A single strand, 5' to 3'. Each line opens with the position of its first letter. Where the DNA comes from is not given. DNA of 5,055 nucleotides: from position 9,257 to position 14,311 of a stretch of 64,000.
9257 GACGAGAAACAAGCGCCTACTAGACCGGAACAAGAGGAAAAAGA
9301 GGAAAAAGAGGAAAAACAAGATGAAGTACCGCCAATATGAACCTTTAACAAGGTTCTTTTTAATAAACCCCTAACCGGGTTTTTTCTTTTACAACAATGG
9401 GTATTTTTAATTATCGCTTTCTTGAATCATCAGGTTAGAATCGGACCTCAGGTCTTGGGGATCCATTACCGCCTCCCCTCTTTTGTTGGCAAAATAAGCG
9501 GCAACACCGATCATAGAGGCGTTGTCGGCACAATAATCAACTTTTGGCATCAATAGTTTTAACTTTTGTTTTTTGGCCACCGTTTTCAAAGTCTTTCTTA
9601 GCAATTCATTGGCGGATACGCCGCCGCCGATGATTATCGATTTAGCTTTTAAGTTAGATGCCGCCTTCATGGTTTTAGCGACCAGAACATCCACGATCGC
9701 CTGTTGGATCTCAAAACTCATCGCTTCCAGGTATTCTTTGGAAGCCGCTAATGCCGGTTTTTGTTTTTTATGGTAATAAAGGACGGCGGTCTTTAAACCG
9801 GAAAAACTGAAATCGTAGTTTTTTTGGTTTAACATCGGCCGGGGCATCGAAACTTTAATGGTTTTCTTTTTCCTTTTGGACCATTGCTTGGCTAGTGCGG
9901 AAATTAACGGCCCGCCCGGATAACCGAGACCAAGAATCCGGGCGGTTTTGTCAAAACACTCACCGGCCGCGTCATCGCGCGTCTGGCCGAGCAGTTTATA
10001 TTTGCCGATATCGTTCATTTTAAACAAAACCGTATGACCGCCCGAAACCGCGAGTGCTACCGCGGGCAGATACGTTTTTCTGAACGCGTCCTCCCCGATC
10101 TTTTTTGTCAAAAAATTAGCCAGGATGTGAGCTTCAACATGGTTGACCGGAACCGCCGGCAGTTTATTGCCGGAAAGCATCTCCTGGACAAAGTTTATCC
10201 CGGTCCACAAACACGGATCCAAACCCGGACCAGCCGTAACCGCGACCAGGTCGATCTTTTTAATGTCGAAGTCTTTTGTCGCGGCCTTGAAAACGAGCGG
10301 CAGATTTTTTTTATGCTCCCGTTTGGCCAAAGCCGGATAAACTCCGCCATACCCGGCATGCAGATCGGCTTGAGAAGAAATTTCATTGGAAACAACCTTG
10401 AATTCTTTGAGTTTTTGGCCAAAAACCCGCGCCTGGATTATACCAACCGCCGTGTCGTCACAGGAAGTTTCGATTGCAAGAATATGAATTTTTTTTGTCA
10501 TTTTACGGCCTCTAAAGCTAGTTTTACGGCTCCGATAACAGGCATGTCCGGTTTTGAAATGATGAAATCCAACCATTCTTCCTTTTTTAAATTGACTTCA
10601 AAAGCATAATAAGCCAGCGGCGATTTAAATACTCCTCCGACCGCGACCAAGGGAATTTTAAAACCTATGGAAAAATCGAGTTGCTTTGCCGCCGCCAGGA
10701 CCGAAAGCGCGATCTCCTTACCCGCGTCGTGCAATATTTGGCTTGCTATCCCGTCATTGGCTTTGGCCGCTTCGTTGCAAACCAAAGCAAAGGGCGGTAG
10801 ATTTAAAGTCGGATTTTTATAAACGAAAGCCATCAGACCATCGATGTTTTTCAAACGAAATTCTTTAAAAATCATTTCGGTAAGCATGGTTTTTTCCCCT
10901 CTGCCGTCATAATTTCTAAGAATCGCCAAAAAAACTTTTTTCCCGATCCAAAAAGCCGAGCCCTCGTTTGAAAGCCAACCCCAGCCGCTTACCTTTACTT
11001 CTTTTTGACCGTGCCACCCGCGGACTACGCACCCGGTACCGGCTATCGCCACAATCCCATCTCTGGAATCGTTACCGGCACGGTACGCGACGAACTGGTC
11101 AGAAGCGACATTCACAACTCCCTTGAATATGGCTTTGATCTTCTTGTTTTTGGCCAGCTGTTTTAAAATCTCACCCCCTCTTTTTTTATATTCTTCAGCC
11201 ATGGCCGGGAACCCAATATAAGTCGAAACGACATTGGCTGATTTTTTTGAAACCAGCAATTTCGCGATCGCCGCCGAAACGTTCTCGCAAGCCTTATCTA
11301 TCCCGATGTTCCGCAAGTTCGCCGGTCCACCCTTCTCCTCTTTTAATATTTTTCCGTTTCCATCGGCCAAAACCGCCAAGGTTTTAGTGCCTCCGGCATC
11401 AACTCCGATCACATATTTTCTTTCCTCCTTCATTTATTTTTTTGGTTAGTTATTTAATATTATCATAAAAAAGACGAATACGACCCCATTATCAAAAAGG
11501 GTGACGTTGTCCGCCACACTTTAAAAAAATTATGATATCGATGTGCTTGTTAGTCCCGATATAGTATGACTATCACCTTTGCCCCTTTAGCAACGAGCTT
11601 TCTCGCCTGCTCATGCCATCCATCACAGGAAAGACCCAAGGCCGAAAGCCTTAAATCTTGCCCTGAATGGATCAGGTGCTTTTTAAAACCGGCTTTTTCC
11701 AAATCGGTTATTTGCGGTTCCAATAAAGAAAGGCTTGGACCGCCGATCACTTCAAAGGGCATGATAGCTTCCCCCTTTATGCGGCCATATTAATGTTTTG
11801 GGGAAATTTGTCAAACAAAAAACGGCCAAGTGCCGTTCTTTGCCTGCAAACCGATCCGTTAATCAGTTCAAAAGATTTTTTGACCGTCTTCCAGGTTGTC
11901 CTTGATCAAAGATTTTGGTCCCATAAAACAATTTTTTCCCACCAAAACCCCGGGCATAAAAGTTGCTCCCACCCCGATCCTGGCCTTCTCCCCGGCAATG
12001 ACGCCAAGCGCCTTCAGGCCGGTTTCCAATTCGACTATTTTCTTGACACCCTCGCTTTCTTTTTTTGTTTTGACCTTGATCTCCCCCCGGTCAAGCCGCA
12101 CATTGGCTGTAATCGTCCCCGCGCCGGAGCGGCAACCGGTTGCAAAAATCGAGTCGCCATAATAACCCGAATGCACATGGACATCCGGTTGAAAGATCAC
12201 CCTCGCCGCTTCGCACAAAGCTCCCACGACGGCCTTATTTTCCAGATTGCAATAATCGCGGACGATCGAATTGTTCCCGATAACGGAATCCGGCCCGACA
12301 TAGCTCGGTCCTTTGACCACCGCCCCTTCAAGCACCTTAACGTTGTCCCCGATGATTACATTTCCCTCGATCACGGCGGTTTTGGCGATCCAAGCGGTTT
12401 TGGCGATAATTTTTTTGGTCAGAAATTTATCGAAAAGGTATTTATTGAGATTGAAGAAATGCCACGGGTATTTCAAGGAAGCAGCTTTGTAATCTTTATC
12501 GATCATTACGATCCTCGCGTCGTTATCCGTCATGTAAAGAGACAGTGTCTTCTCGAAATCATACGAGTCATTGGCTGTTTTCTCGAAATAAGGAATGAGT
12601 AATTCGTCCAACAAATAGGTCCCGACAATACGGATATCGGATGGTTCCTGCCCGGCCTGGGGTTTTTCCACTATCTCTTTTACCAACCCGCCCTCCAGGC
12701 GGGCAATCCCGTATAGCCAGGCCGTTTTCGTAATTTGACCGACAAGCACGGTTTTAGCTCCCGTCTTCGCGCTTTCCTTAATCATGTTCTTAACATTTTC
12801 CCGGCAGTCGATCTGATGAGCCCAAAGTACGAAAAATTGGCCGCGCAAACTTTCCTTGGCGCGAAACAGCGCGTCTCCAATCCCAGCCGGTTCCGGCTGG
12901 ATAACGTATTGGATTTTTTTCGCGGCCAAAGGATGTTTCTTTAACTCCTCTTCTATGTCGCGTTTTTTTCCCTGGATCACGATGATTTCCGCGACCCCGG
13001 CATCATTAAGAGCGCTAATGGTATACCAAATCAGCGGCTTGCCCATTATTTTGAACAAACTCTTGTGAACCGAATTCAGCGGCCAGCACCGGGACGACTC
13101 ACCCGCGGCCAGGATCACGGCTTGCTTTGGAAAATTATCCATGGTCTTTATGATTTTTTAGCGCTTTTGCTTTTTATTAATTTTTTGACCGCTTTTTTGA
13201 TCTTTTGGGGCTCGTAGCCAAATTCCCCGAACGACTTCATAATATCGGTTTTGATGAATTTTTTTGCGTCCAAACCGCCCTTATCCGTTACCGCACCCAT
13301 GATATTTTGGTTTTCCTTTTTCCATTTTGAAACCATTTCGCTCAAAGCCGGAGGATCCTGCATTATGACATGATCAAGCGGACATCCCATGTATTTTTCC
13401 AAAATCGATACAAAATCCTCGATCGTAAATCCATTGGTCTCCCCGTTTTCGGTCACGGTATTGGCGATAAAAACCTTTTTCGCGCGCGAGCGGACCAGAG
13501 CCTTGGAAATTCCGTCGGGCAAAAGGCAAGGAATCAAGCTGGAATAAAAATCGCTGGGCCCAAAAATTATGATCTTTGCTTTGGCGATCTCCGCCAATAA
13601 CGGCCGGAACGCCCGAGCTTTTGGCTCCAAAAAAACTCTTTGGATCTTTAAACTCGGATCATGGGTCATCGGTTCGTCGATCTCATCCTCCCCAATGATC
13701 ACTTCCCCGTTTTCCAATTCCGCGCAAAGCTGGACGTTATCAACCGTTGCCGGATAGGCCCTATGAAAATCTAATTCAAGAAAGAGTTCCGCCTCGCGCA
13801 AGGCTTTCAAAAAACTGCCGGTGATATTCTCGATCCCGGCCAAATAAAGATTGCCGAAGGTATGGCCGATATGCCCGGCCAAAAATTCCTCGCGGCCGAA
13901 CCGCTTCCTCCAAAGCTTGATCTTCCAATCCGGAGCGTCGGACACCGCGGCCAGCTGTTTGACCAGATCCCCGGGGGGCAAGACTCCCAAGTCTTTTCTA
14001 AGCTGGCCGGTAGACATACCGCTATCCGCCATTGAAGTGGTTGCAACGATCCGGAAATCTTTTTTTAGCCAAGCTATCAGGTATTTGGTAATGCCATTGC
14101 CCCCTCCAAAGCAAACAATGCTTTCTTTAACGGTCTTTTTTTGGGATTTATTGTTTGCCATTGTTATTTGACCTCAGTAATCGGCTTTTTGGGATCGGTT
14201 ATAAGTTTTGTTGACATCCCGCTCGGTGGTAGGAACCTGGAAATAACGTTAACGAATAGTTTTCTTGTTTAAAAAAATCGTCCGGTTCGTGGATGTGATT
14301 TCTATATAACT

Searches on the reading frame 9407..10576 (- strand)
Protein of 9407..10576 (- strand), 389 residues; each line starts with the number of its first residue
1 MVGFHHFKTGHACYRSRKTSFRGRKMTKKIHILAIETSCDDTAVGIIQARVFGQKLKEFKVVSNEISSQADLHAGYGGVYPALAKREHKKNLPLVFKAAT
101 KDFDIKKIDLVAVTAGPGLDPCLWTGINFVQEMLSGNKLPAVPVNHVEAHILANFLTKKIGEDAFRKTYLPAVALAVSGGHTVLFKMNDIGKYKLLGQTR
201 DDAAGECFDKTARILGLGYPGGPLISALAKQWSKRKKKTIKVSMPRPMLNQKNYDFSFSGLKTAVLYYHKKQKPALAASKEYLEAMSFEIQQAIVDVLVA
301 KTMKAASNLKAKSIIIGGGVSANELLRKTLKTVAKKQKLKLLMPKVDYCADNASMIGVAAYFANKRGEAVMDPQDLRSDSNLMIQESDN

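Call 69: search_protein_families(library=pfam, proteins=[window:9407-10576:-], max_evalue=0.001)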
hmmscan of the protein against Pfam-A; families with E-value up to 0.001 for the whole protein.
window:9407-10576:- (389 aa): 2 families
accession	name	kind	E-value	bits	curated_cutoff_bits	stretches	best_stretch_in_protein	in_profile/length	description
PF00814.31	TsaD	-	2.6e-75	254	24.8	1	60-357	1-263/264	tRNA N6-adenosine threonylcarbamoyltransferase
PF22521.2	HypF_C_2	-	1.6e-06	28.5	27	1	276-346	157-229/241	Carbamoyltransferase, Kae1-like Domain, second subdomain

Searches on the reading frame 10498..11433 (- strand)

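Call 69: search_protein_families(library=pfam, proteins=[window:10498-11433:-], max_evalue=0.001)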
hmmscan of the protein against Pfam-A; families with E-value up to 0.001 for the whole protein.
window:10498-11433:- (311 aa): 1 family
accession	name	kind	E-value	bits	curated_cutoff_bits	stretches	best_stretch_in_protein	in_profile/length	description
PF01869.26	BcrAD_BadFG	-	1.5e-32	113.7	31.5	1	9-303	1-265/271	BadF/BadG/BcrA/BcrD ATPase family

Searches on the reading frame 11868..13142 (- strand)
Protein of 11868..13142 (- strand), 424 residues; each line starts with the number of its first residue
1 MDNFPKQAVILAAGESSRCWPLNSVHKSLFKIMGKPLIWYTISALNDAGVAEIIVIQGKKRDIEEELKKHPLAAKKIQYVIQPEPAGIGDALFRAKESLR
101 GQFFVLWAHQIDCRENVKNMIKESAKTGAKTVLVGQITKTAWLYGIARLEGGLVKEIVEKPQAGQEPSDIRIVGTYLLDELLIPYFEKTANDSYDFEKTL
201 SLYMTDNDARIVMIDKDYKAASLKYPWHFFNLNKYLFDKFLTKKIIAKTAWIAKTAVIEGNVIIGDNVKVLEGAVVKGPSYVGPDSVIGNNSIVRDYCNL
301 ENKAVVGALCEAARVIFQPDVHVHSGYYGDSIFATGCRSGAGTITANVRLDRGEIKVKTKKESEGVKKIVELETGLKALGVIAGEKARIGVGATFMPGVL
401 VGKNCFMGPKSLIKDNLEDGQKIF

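Call 70: search_protein_families(library=pfam, proteins=[window:11868-13142:-], max_evalue=0.001)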
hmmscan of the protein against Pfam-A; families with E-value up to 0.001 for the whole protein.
window:11868-13142:- (424 aa): 4 families
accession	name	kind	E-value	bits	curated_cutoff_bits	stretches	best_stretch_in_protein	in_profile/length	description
PF00483.29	NTP_transferase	-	2.4e-23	83.4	21.2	1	8-218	2-224/245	Nucleotidyl transferase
PF00132.30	Hexapep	-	2.2e-15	56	27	1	245-278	3-36/36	Bacterial transferase hexapeptide (six repeats)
PF12804.13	NTP_transf_3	-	1.1e-09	39.1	27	1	8-106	1-92/160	MobA-like NTP transferase domain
PF25084.1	LbH_EIF2B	-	3.7e-07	30.6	54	1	249-326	9-84/105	EIF2B subunit epsilon LbH domain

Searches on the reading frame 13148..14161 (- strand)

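Call 70: search_protein_families(library=pfam, proteins=[window:13148-14161:-], max_evalue=0.001)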
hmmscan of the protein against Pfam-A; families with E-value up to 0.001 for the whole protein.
window:13148-14161:- (337 aa): 1 family
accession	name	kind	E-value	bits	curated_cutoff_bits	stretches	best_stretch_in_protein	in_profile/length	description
PF01933.23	CofD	-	5e-57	193.7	30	1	15-288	1-270/290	2-phospho-L-lactate transferase CofD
